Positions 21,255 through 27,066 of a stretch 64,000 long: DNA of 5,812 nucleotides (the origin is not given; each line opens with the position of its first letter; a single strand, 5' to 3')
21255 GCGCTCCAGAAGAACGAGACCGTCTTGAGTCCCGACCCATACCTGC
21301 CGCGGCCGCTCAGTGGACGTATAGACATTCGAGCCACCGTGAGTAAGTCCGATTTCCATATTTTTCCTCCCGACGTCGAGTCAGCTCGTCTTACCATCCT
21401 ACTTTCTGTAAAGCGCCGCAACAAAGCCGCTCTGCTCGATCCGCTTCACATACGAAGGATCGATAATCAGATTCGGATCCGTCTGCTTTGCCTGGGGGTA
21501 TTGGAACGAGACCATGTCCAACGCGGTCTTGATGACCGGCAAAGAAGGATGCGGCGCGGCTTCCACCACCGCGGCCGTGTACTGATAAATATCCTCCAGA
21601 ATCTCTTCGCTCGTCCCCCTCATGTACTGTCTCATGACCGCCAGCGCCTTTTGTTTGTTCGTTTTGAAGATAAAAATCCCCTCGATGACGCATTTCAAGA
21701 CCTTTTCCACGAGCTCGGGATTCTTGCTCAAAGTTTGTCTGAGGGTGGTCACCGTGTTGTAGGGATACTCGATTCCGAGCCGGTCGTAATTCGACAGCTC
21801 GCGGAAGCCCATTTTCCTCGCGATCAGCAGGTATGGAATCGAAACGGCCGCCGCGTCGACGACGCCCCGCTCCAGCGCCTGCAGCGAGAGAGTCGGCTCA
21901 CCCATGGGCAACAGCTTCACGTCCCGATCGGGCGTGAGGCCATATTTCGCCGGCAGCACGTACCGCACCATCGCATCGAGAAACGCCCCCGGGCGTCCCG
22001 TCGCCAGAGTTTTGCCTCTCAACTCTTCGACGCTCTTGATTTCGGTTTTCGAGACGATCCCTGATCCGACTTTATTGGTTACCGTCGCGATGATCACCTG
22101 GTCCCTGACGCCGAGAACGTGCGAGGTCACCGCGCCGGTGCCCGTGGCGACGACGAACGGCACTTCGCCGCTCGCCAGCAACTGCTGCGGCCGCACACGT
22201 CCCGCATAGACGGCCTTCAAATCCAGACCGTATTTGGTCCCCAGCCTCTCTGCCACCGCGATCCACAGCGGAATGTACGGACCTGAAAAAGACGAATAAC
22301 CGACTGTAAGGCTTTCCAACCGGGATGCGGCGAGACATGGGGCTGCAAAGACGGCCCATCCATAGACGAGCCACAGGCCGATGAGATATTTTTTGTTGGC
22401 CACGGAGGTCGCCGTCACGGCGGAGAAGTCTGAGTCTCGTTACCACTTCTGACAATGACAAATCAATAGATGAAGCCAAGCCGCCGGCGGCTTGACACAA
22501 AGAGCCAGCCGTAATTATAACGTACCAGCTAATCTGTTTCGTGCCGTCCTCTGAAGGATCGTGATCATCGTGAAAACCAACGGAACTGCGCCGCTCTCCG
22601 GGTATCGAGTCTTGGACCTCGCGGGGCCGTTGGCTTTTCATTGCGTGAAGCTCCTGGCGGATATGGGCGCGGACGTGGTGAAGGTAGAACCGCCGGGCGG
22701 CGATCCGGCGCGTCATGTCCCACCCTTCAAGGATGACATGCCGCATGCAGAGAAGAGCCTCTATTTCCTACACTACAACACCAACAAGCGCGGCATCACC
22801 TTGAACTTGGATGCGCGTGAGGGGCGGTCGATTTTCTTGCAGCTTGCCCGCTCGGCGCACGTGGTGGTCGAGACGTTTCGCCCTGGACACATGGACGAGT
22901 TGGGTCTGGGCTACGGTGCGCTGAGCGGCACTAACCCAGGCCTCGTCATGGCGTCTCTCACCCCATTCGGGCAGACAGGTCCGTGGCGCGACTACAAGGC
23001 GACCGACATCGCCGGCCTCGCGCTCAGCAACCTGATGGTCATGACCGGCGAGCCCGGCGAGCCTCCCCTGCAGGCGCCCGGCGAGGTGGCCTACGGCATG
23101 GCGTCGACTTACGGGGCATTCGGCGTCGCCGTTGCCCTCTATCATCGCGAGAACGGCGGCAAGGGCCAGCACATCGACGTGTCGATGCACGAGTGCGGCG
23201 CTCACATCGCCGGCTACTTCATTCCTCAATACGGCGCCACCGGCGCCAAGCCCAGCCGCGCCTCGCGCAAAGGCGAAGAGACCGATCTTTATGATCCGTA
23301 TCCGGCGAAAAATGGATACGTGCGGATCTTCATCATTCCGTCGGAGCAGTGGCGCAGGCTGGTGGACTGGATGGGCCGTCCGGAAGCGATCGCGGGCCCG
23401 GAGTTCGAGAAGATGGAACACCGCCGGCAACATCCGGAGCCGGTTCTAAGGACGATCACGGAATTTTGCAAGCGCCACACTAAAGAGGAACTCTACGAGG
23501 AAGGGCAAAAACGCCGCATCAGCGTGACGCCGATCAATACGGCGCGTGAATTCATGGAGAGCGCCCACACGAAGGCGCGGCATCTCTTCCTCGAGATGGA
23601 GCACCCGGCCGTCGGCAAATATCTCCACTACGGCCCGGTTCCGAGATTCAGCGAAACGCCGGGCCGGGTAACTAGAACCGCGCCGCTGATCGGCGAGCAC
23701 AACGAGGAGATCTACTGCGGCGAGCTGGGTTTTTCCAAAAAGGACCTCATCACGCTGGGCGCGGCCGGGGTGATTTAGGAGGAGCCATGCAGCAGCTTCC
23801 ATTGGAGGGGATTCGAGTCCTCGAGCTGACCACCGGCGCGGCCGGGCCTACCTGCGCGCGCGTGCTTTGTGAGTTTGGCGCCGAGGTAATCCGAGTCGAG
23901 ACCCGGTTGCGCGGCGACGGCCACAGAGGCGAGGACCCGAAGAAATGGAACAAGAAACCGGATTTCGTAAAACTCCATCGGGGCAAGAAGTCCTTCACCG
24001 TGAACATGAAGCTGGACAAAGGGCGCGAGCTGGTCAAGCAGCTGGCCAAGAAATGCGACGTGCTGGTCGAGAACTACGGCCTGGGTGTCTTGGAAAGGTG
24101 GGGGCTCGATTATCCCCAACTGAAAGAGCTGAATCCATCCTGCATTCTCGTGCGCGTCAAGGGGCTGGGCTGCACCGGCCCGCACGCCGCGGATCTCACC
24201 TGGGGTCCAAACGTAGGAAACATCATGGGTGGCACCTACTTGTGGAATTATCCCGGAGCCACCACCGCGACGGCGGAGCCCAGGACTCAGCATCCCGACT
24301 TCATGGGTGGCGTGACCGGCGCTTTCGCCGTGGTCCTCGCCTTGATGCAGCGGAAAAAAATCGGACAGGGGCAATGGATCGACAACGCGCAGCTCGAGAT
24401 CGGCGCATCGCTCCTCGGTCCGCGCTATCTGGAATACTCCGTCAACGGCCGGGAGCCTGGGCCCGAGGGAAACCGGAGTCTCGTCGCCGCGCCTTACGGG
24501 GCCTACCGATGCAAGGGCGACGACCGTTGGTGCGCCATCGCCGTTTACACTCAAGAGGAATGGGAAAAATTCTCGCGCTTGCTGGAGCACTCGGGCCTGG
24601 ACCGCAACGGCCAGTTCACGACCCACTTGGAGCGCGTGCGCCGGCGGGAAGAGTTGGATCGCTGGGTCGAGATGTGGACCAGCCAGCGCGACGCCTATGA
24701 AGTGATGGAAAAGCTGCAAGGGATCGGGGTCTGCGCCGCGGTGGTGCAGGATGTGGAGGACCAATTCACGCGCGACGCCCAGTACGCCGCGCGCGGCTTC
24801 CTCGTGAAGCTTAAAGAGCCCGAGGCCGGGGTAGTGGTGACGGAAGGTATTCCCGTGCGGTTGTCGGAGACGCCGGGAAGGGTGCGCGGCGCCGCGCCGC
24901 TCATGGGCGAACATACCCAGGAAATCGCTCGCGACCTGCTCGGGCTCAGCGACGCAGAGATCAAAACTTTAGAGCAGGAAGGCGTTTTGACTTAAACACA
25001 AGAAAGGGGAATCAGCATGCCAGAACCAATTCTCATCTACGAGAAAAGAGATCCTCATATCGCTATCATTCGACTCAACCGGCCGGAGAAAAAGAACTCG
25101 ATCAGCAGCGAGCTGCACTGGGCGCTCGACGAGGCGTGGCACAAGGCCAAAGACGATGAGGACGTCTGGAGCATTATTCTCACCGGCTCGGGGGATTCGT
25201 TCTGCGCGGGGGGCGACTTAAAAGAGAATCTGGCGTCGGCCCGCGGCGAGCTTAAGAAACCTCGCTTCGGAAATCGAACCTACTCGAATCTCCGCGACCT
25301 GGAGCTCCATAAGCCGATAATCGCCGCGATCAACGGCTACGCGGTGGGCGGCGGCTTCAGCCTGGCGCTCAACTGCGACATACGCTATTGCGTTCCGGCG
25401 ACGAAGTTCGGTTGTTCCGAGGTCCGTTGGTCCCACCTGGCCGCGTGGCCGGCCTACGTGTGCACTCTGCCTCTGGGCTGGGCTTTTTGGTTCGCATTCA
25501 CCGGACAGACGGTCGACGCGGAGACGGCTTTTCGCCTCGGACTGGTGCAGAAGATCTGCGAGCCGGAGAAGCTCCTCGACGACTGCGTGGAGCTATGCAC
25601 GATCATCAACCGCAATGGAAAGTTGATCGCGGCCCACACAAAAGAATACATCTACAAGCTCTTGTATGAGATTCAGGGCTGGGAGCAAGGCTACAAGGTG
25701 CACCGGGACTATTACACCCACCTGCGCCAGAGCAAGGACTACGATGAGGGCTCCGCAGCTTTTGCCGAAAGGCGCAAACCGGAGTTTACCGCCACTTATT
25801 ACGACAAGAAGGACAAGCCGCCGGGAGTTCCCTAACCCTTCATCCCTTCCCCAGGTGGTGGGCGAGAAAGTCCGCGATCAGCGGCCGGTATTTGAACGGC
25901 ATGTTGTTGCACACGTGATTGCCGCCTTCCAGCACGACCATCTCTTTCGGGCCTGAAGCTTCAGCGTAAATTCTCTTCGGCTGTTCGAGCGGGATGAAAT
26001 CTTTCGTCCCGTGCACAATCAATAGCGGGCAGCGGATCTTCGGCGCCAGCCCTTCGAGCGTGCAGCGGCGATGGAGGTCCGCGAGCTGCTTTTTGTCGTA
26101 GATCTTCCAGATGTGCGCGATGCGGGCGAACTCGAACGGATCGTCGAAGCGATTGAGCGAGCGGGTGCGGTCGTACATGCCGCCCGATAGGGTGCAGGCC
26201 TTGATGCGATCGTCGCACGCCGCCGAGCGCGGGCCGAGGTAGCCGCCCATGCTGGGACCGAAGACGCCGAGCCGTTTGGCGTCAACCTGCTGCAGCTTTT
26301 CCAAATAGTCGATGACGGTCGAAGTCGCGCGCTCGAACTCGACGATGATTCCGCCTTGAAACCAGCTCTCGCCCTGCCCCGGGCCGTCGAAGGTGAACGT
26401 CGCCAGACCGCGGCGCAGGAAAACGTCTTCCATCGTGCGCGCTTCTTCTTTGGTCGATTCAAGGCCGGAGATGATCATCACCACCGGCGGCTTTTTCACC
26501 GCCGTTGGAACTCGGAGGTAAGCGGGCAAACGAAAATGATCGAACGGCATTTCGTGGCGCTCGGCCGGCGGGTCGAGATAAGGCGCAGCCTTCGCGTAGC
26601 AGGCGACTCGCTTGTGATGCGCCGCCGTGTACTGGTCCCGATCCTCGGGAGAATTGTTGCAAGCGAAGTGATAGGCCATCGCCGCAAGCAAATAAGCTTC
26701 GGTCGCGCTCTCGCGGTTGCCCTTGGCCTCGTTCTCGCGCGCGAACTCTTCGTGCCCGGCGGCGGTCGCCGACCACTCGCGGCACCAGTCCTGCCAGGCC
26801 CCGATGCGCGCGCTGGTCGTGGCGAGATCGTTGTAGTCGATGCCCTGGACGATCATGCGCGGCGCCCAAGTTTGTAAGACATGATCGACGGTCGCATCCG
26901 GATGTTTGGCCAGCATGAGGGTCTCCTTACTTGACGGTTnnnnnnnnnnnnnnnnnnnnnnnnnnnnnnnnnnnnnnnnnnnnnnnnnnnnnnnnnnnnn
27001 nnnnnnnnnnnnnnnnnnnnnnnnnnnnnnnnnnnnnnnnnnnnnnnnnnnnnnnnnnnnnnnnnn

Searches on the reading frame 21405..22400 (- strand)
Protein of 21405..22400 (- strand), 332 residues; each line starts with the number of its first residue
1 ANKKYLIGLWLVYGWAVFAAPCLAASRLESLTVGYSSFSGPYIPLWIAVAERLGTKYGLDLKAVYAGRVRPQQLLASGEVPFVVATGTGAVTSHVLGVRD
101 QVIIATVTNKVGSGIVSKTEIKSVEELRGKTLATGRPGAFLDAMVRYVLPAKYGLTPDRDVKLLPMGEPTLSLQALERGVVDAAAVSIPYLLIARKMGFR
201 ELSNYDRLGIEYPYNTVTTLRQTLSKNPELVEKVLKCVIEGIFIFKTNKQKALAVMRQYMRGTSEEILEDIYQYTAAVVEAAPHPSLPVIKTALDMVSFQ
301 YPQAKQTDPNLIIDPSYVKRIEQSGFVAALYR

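Call 62: search_protein_families(library=pfam, proteins=[window:21405-22400:-], max_evalue=0.001)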
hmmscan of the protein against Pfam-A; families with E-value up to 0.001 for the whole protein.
window:21405-22400:- (332 aa): 3 families
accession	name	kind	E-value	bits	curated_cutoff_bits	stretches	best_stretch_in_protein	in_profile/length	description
PF09084.16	NMT1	-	7e-13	49.4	20.5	1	56-242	18-206/216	NMT1/THI5 like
PF13379.11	NMT1_2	-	1.2e-10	42.1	24.7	1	28-241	5-234/252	NMT1-like family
PF12974.12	Phosphonate-bd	-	2.3e-08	34.1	27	1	46-193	16-169/242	ABC transporter, phosphonate, periplasmic substrate-binding protein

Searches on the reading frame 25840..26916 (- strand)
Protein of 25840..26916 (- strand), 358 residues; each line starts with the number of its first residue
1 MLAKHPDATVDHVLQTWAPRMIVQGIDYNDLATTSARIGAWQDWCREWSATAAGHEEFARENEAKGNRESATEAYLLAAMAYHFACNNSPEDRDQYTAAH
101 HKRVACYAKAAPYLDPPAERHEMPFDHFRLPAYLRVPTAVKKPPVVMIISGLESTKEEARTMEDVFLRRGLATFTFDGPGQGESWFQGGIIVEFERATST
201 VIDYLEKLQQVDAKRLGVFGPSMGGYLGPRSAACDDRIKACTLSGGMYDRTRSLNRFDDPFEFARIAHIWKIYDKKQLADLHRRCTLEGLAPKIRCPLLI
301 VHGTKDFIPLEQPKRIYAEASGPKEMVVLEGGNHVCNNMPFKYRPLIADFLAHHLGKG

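Call 62: search_protein_families(library=pfam, proteins=[window:25840-26916:-], max_evalue=0.001)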
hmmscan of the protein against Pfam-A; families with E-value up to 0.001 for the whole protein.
window:25840-26916:- (358 aa): 7 families
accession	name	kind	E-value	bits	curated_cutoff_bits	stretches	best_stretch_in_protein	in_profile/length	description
PF06500.17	FrsA-like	-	8.1e-13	48.4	22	1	43-245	96-297/414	Esterase FrsA-like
PF12146.15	Hydrolase_4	-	2.6e-11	43.7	27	1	145-252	6-115/239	Serine aminopeptidase, S33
PF02129.25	Peptidase_S15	-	2.7e-07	31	23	0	126-249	1-131/262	X-Pro dipeptidyl-peptidase (S15 family)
PF00326.27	Peptidase_S9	-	4.9e-07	29.9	22.6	1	200-356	50-211/213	Prolyl oligopeptidase family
PF00561.26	Abhydrolase_1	-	1e-06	29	25.8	1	144-265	1-126/245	alpha/beta hydrolase fold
PF12697.13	Abhydrolase_6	-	1.2e-06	29.8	26.3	1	167-336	24-206/217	Alpha/beta hydrolase family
PF12740.14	PETase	-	0.00066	19.6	28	0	209-241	120-152/263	PET hydrolase-like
